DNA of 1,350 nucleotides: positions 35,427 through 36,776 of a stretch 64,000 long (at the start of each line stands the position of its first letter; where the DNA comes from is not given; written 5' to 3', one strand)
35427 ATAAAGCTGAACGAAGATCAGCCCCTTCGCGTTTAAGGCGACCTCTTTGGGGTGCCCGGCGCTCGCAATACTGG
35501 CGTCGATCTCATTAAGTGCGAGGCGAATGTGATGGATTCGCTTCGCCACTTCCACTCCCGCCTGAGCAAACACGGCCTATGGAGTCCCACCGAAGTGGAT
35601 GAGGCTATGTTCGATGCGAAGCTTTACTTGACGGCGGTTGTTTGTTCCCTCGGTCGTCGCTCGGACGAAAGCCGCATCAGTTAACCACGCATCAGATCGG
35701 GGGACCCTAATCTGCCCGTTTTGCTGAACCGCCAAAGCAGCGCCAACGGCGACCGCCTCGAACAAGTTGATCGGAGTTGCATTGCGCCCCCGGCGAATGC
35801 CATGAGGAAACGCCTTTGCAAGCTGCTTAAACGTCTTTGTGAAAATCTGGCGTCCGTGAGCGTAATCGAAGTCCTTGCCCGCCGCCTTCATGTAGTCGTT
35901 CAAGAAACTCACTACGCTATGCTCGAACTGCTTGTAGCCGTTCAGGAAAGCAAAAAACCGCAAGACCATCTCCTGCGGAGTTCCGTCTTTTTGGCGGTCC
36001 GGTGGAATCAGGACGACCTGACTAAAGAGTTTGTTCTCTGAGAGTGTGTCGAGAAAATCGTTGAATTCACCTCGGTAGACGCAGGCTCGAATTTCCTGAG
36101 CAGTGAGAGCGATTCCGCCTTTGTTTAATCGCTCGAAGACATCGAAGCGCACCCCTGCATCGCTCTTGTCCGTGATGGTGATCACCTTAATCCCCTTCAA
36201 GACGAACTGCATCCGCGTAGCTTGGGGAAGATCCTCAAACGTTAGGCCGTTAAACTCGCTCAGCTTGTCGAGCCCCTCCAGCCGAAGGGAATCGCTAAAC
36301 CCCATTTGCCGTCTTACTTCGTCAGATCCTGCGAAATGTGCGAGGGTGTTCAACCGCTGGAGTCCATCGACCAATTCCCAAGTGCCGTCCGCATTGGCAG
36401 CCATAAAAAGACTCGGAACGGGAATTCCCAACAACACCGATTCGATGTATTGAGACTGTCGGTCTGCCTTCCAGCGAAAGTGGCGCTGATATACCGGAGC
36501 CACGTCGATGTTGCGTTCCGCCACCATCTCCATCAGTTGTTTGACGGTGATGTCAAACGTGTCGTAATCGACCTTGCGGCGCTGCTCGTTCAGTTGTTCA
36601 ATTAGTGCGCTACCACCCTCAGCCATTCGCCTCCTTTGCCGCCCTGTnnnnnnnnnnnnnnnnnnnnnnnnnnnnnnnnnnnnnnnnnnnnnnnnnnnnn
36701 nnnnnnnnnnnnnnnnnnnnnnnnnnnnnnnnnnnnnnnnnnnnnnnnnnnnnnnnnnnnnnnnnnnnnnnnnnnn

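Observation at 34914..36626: Split GmrSD-like module: a stand-alone DUF262 gene followed 3 nt later by an Rx4H HEPN nuclease gene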

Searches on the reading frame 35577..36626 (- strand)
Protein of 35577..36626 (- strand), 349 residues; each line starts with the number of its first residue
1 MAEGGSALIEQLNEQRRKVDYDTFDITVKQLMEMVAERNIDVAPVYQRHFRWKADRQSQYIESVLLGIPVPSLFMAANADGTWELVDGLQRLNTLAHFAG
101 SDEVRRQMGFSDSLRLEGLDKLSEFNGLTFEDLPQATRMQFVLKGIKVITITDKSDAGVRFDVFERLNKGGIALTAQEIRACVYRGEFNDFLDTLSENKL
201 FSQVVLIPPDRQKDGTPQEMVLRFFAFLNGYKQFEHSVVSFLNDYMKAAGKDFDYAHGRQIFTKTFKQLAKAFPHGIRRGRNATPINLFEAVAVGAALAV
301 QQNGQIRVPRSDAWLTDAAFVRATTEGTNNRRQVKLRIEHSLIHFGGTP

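Call 5: search_protein_families(library=pfam, proteins=[window:35577-36626:-], max_evalue=1)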
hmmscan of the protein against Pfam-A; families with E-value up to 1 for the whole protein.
window:35577-36626:- (349 aa): 2 families
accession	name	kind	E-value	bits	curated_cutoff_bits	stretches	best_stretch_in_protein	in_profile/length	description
PF03235.19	GmrSD_N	-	9.2e-26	91.6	33.2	1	35-182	5-196/199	GmrSD restriction endonuclease, N-terminal domain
PF13870.11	CCDC113_CCDC96_CC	-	0.24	11.5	31.6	1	9-42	32-65/177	CCDC113/CCDC96, coiled-coil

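Call 6: search_protein_families(library=padloc, proteins=[window:35577-36626:-], max_evalue=1)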
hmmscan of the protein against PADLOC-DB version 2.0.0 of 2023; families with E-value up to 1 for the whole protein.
window:35577-36626:- (349 aa): 18 families
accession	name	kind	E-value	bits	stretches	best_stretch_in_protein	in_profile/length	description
PDLC03877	NsnA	-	3.9e-68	228.5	1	17-339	42-373/385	-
PDLC04027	PD-T4-2_A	-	3.2e-43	146.2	1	30-343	42-359/363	-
PDLC03418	REase_II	-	1.9e-12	45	1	37-188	29-162/372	Type II restriction enzyme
PDLC02792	SspE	-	1.3e-05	21.7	2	139-178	297-335/771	SspE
PDLC04154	HEC-06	-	4.9e-05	20.2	2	24-96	7-86/569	-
PDLC02786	SspE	-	4.9e-05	19.8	2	148-236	299-394/766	SspE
PDLC04155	HEC-06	-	0.00012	18.8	1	27-95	8-83/562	-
PDLC04151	HEC-05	-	0.00028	17.8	1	25-75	25-74/600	-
PDLC04150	HEC-05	-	0.00044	17.2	1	25-75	7-56/583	-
PDLC02687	Orf5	-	0.0013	15.6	1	148-178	201-228/543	Orf5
PDLC02695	Orf5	-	0.0016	14.9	1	29-62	8-41/601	Orf5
PDLC02783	SspE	-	0.0018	14.6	1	23-68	6-52/793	SspE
PDLC04157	HEC-06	-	0.0019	14.9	1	23-95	6-85/558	-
PDLC02701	Orf5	-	0.0031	14.1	1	30-63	9-42/596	Orf5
PDLC04709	PDC-M55C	-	0.0036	14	1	28-76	17-64/554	-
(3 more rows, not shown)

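Call 7: search_protein_families(library=ncbifam, proteins=[window:35577-36626:-], max_evalue=1)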
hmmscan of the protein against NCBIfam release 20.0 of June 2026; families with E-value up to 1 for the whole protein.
window:35577-36626:- (349 aa): 0 families

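Call 17: find_homologous_proteins(query=window:35577-36626:-)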
Query window:35577-36626:- (349 aa): 3132 proteins with E <= 0.001 among 8000 candidates; the best 120 are listed.
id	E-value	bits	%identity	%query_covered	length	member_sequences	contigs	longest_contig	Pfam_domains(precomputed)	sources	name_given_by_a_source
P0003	7.2e-231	783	100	100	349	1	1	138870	PF03235.20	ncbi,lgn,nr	ncbi:MAG TPA: DUF262 domain-containing protein [Vicinamibacterales bacterium]|nr:DUF262 domain-conta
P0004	9.6e-142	490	63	97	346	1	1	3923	PF03235.20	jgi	jgi:hypothetical protein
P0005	7.4e-132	457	60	97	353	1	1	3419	PF03235.20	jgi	jgi:hypothetical protein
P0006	1.3e-131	457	59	97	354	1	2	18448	PF03235.20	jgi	jgi:Protein of unknown function DUF262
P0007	3.7e-128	445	59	97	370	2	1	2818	PF03235.20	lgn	-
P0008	4.1e-128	445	59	97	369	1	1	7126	PF03235.20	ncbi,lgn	-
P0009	1.7e-127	443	59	97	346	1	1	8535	PF03235.20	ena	-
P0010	2.6e-126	439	58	97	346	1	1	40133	PF03235.20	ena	-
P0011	1.4e-125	437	58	97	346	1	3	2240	PF03235.20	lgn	-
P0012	1.5e-125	437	57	98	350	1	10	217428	PF03235.20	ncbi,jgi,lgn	-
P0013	1.5e-125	437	58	99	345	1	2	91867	PF03235.20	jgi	jgi:uncharacterized protein DUF262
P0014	1.8e-125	436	58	98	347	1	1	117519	PF03235.20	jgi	jgi:hypothetical protein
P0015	2.7e-125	436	59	99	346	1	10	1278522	PF03235.20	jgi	jgi:hypothetical protein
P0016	5.1e-125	435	57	98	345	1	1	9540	PF03235.20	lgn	-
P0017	1.1e-124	434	57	97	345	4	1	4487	PF03235.20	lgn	-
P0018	1.6e-124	433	59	97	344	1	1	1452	PF03235.20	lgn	-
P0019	2.0e-124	433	59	97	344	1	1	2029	PF03235.20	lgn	-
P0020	2.9e-124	432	58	97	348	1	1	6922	PF03235.20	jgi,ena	-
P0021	2.9e-124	432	57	97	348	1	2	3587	PF03235.20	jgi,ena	jgi:hypothetical protein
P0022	4.4e-124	432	58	97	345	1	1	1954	PF03235.20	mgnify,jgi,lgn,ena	mgnify:CR=1 FL=1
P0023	1.4e-123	430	57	97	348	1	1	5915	PF03235.20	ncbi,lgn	-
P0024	1.8e-123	430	57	96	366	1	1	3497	PF03235.20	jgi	jgi:hypothetical protein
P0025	2.0e-123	430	58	96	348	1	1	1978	PF03235.20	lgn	-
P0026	2.3e-123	430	58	98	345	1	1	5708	PF03235.20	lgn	-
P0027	2.9e-123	429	56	98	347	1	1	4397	PF03235.20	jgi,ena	jgi:hypothetical protein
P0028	4.2e-123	429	57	98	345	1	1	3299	PF03235.20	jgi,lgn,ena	-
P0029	4.2e-123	429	56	98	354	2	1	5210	PF03235.20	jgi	-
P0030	5.4e-123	428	57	99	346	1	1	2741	PF03235.20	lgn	-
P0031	6.2e-123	428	57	97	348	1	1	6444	PF03235.20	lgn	-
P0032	9.2e-123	428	59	96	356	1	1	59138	PF03235.20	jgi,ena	-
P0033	9.5e-123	427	57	97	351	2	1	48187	PF03235.20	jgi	jgi:hypothetical protein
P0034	9.8e-123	427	58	99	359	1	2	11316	PF03235.20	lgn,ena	-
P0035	1.3e-122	427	56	97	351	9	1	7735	PF03235.20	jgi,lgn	jgi:hypothetical protein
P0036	2.2e-122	426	59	98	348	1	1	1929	PF03235.20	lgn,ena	-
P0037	3.1e-122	426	60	96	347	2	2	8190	PF03235.20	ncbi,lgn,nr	ncbi:hypothetical protein PLCT1_02276 [Planctomycetaceae bacterium]|nr:hypothetical protein PLCT1_02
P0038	3.1e-122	426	56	98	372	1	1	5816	PF03235.20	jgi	jgi:hypothetical protein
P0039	3.4e-122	426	56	98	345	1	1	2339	PF03235.20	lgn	-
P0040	4.0e-122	425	59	98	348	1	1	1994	PF03235.20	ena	-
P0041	5.7e-122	425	57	97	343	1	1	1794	PF03235.20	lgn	-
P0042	6.9e-122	425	58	98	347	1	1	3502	PF03235.20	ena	-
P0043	8.5e-122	424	56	97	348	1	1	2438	PF03235.20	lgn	-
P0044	1.1e-121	424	56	97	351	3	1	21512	PF03235.20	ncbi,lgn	-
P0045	1.4e-121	424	54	98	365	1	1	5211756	PF03235.20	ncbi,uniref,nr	ncbi:DUF262 domain-containing protein [Bacillus cereus]|uniref:DUF262 domain-containing protein n=1 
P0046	1.6e-121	423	58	98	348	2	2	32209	PF03235.20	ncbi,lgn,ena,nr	ncbi:MAG TPA: DUF262 domain-containing protein [Thermoanaerobaculia bacterium]|nr:DUF262 domain-cont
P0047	1.8e-121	423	57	98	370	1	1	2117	PF03235.20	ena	-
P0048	2.2e-121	423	58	97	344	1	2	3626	PF03235.20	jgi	jgi:Protein of unknown function DUF262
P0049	3.2e-121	422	57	97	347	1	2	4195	PF03235.20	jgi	jgi:hypothetical protein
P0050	9.5e-121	421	55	98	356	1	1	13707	PF03235.20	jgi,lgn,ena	-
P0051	1.1e-120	421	56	99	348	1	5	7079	PF03235.20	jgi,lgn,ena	-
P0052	1.3e-120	420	57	98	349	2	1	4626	PF03235.20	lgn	-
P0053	1.4e-120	420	57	98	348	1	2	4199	PF03235.20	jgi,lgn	-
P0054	2.3e-120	420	55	99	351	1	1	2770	PF03235.20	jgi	jgi:hypothetical protein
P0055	4.0e-120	419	58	98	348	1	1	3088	PF03235.20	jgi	jgi:hypothetical protein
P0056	4.1e-120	419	54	98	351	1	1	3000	PF03235.20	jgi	jgi:hypothetical protein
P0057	5.4e-120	418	55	98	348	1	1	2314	PF03235.20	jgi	jgi:hypothetical protein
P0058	5.4e-120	418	54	97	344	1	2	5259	PF03235.20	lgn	-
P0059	6.0e-120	418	54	99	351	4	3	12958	PF03235.20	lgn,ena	-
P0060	6.3e-120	418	58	97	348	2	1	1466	PF03235.20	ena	-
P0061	7.7e-120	418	55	98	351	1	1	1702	PF03235.20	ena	-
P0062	7.8e-120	418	55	96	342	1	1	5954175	PF03235.20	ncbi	-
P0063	7.9e-120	418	57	99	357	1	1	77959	PF03235.20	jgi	jgi:hypothetical protein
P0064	1.1e-119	417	54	97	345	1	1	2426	PF03235.20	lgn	-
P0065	1.6e-119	417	57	95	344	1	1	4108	PF03235.20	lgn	-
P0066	2.0e-119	417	57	98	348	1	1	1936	PF03235.20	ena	-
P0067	2.2e-119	416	52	99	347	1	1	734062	PF03235.20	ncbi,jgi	jgi:hypothetical protein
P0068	2.4e-119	416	54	97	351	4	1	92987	PF03235.20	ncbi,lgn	ncbi:MAG: DUF262 domain-containing protein [Polyangia bacterium]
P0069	2.7e-119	416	57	98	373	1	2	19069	PF03235.20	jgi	jgi:hypothetical protein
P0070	3.2e-119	416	56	96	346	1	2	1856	PF03235.20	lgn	-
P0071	3.3e-119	416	56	97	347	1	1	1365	PF03235.20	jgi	jgi:hypothetical protein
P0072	3.5e-119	416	54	97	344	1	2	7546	PF03235.20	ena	-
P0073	3.5e-119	416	58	97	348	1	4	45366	PF03235.20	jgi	jgi:hypothetical protein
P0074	3.6e-119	416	55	95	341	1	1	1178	PF03235.20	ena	-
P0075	3.7e-119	416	55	98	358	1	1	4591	PF03235.20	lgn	-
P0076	3.8e-119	416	57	98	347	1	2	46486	PF03235.20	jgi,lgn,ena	jgi:hypothetical protein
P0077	5.5e-119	415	57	98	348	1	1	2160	PF03235.20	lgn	-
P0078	6.2e-119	415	58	97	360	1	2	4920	PF03235.20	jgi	jgi:hypothetical protein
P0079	6.3e-119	415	56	96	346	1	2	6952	PF03235.20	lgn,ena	-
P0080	7.6e-119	415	56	98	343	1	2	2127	PF03235.20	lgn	-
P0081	8.9e-119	414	55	97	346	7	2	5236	PF03235.20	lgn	-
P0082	9.2e-119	414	57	98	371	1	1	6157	PF03235.20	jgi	jgi:hypothetical protein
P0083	1.0e-118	414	56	98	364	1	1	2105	PF03235.20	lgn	-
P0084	1.4e-118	414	55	97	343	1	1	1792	PF03235.20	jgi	jgi:uncharacterized protein with ParB-like and HNH nuclease domain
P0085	1.8e-118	413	56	98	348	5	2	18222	PF03235.20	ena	-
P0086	1.9e-118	413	57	98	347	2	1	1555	PF03235.20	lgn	-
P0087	1.9e-118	413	55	98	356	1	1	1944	PF03235.20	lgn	-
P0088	1.9e-118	413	56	98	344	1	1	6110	PF03235.20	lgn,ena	-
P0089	2.1e-118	413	55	97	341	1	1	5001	PF03235.20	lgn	-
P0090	2.2e-118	413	55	97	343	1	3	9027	PF03235.20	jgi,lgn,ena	-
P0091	2.5e-118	413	56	98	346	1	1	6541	PF03235.20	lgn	-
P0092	2.9e-118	413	56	98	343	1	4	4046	PF03235.20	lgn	-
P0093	3.8e-118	412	55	97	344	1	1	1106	PF03235.20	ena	-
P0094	4.1e-118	412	55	96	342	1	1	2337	PF03235.20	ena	-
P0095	4.2e-118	412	52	95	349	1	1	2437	PF03235.20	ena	-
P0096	5.2e-118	412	54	97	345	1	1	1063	PF03235.20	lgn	-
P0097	5.4e-118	412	57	97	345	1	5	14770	PF03235.20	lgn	-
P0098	6.0e-118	412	53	99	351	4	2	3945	PF03235.20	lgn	-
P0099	6.7e-118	412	54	99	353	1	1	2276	PF03235.20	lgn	-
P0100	7.5e-118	411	56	98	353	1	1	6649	PF03235.20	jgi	jgi:hypothetical protein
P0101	8.2e-118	411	55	96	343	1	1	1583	PF03235.20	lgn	-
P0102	9.5e-118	411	54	97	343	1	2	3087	PF03235.20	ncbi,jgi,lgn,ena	-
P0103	9.6e-118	411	55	99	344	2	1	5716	PF03235.20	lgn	-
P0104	1.0e-117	411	57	97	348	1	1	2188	PF03235.20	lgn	-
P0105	1.1e-117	411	55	97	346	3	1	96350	PF03235.20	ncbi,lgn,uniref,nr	ncbi:DUF262 domain-containing protein [Pseudomonas inefficax]|uniref:DUF262 domain-containing protei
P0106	1.1e-117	411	56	98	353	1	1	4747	PF03235.20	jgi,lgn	jgi:hypothetical protein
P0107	1.1e-117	411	55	97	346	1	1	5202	PF03235.20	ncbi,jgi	jgi:hypothetical protein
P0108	1.3e-117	411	56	98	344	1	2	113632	PF03235.20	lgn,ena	-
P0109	1.3e-117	411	55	98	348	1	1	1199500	PF03235.20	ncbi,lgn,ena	-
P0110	1.3e-117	411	55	97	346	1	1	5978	PF03235.20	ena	-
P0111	1.3e-117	411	55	97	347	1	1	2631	PF03235.20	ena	-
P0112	1.4e-117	411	57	98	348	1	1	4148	PF03235.20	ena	-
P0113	1.4e-117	410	55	97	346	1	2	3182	PF03235.20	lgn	-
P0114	1.5e-117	410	56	97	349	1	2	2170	PF03235.20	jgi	jgi:hypothetical protein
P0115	1.5e-117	410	56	97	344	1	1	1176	PF03235.20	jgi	jgi:hypothetical protein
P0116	1.8e-117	410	55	99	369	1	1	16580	PF03235.20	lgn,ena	-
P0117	2.0e-117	410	56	98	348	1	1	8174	PF03235.20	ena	-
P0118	2.4e-117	410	57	95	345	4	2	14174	PF03235.20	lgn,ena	-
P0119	2.6e-117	410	55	97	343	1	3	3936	PF03235.20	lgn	-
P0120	2.7e-117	410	54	97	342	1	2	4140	PF03235.20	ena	-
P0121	2.9e-117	409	53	98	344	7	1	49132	PF03235.20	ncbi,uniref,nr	ncbi:DUF262 domain-containing protein [Paenibacillus sp. 598K]|uniref:DUF262 domain-containing prote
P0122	3.2e-117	409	53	98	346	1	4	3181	PF03235.20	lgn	-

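Call 19: find_related_loci(query=A1, collection=genome_contigs, flank=6000)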
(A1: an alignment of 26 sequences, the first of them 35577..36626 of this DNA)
Query A1 (349 aa) in genome_contigs; peptide patterns used: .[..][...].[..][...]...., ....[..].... (x = any residue, [..] = any of these).
240 stretches matched a pattern; 177 encode a relative of the query (tblastn E <= 1e-3); the best 80 are kept; 80 distinct loci.
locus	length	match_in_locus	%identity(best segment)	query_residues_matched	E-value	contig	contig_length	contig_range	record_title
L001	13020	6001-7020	57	6-346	2e-133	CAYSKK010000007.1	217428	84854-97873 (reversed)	MAG TPA_asm: uncultured Chthoniobacter sp. isolate binchicken_co322_90 genome assembly, contig: NODE_62_length_217428_co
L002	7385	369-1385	58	7-345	4e-131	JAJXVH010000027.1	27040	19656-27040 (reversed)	MAG: bacterium isolate BP5.bin24 NODE_2790_length_27040_cov_3.051574, whole genome shotgun sequence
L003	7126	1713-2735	59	8-347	1e-130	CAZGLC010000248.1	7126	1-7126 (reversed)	MAG TPA_asm: uncultured Bifidobacteriaceae bacterium isolate ERP125453_co2_124 genome assembly, contig: NODE_5899_length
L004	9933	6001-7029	56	8-349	1e-129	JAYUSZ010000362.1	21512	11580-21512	MAG: Bryobacterales bacterium isolate GL119_DN_concoct_185 GL119_DN_concoct_185_361, whole genome shotgun sequence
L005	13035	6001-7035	55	2-347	1e-127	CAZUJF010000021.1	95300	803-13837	MAG TPA_asm: uncultured Planctomycetales bacterium isolate SRP292972_co2_155 genome assembly, contig: NODE_187_length_95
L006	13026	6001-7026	54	6-347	3e-127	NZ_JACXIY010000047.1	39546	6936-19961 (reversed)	Paenibacillus arenilitoris strain IB182493 Contig_47, whole genome shotgun sequence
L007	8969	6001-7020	55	9-347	3e-127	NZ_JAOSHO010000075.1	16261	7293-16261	Pseudomonas agronomica strain SAICEU22T BU-ISCIII_75, whole genome shotgun sequence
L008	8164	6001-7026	53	6-347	2e-125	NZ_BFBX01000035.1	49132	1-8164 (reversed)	Paenibacillus sp. 598K contig_0035, whole genome shotgun sequence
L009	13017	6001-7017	55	9-346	3e-125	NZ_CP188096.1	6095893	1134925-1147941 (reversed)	Pseudomonas sp. WMBT8 chromosome, complete genome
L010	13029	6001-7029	55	7-347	2e-125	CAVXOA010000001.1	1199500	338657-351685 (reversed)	MAG: uncultured Planctomycetota bacterium isolate MFD01916.bin.3.84 genome assembly, contig: contig_158, whole genome sh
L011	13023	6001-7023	52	1-345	7e-125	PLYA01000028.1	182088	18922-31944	MAG: Bacteroidetes bacterium isolate palsa_968 73.20120700_P3D.322_contig_23222, whole genome shotgun sequence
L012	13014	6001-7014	55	8-345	3e-124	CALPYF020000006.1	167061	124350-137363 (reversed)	MAG: Deinococcus hopiensis KR-140 isolate HRSG-E7-bin-74 genome assembly, contig: HRSG-E7-C10, whole genome shotgun sequ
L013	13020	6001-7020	56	1-338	2e-124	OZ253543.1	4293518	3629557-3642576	MAG: Vicinamibacterales bacterium isolate a555a54f-759e-46d5-9286-a5a0a1e3be1d genome assembly, chromosome: 1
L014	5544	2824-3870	56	1-347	3e-124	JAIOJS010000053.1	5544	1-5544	MAG: Thermoanaerobaculia bacterium isolate MAG_62 contig_33080, whole genome shotgun sequence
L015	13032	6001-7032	53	5-347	1e-123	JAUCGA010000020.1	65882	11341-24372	Anaerolineales bacterium HSG25 NODE_27_length_65882, whole genome shotgun sequence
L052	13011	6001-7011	51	7-341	3e-115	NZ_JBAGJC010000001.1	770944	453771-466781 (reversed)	Paenibacillus sanfengchensis strain H32 Scaffold1, whole genome shotgun sequence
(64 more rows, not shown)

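Call 45: search_solved_structures(query=A1, max_evalue=0.01)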
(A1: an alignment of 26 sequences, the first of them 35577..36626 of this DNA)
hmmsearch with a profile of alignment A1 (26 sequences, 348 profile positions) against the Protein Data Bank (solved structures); distinct sequences matched with E-value up to 0.01: 2.
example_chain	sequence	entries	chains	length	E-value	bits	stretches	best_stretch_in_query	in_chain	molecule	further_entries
20yw_A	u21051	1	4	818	8.5e-06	28.2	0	43-67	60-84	DUF262 domain-containing protein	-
20yv_A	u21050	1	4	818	1.1e-05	27.8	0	43-67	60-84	DUF262 domain-containing protein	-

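Call 46: predict_structure(alignment_id=A1)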
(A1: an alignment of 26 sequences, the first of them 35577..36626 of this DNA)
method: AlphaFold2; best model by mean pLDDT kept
length: 349 residues; sequences in the alignment: 26
mean_pLDDT: 87.1   pTM: 0.67
mean pLDDT of the five models: 87.1, 86.5, 85.6, 83.6, 83.5
residues with pLDDT >= 90: 198; 70-90: 107; 50-70: 41; < 50: 3
segments of 3 or more residues with pLDDT < 50: none
pLDDT, mean of each block of 10 residues (from residue 1): 67 70 91 92 61 91 94 82 83 95 91 95 97 97 93 68 63 67 76 95 92 85 97 89 89 95 98 92 91 98 93 91 83 94 95
secondary structure, 60 per line:
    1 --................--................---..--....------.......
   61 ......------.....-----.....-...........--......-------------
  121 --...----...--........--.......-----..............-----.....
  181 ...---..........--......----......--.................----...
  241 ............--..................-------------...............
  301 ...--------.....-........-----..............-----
elements in order: H3-18 E21-27 H28-36 H44-47 H54-66 E73-77 E83-87 H89-99 H102-107 H135-142 E145-151 H157-170 H176-183 H187-196 H199-204 H209-214 H217-233 H238-252 H255-272 H286-303 H312-316 H318-325 H331-344

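Call 50: fold_search(model_id=the predicted structure, library=pdb)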
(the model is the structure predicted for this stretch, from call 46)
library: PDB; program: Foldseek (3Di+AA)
matches with E <= 10: 126; with E <= 0.001: 1
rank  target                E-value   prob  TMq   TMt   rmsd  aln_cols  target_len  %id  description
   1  7p9k_A                3.8e-04  0.99  0.26  0.18  17.3       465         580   13  BrxU, GmrSD-family Type IV restriction enzyme (released 2021-12-08)
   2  5k5d_B                5.9e-03  0.92  0.23  0.29  13.9       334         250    9  Structure of the C2221 form of Pnob8-like ParB-N domain (released 2016-06-15)
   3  7bm8_A                1.5e-02  0.93  0.21  0.37  16.1       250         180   11  Crystal structure of the C-terminally truncated chromosome-partitioning protein ParB from Caulobacter crescentus compl (released 2021-04-28)
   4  7o0n_A                2.4e-02  0.51  0.15  0.25  16.0       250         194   10  Crystal structure of a ParB E93A mutant from Myxococcus xanthus bound to CDP and monothiophosphate (released 2021-09-15)
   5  6sdk_B                3.1e-02  0.54  0.16  0.27  17.9       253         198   12  Crystal structure of bacterial ParB dimer bound to CDP (released 2019-10-23)
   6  7bnk_A                3.1e-02  0.47  0.15  0.26  16.4       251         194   10  Crystal structure of ParB from Myxococcus xanthus bound to CDP and Monothiophosphate (released 2021-09-08)
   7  6sdk_A                4.4e-02  0.44  0.16  0.27  16.5       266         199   12  Crystal structure of bacterial ParB dimer bound to CDP (released 2019-10-23)
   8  7bnr_B                4.4e-02  0.41  0.15  0.25  16.9       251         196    9  Crystal structure of a ParB Q52A mutant from Myxococcus xanthus bound to CTPyS (released 2021-09-08)
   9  7bnk_B                5.3e-02  0.41  0.15  0.26  16.4       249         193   10  Crystal structure of ParB from Myxococcus xanthus bound to CDP and Monothiophosphate (released 2021-09-08)
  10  8qa9_A                6.5e-02  0.51  0.20  0.29  14.6       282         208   12  Crystal structure of the RK2 plasmid encoded co-complex of the C-terminally truncated transcriptional repressor protei (released 2024-02-21)
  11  8qa8_C                8.8e-02  0.51  0.19  0.31  17.1       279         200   12  Crystal structure of the C-terminally truncated transcriptional repressor protein KorB from the RK2 plasmid complexed  (released 2024-02-21)
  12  8qa9_B                9.3e-02  0.51  0.19  0.29  14.6       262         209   12  Crystal structure of the RK2 plasmid encoded co-complex of the C-terminally truncated transcriptional repressor protei (released 2024-02-21)
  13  2hwj_C                9.7e-02  0.33  0.17  0.25  16.4       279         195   10  Crystal structure of protein Atu1540 from Agrobacterium tumefaciens (released 2006-08-29)
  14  7bnr_A                9.7e-02  0.30  0.15  0.26  16.4       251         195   11  Crystal structure of a ParB Q52A mutant from Myxococcus xanthus bound to CTPyS (released 2021-09-08)
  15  7ng0                  9.7e-02  0.30  0.15  0.26  17.0       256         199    8  Crystal structure of N- and C-terminally truncated Geobacillus thermoleovorans nucleoid occlusion protein Noc (released 2021-02-17)
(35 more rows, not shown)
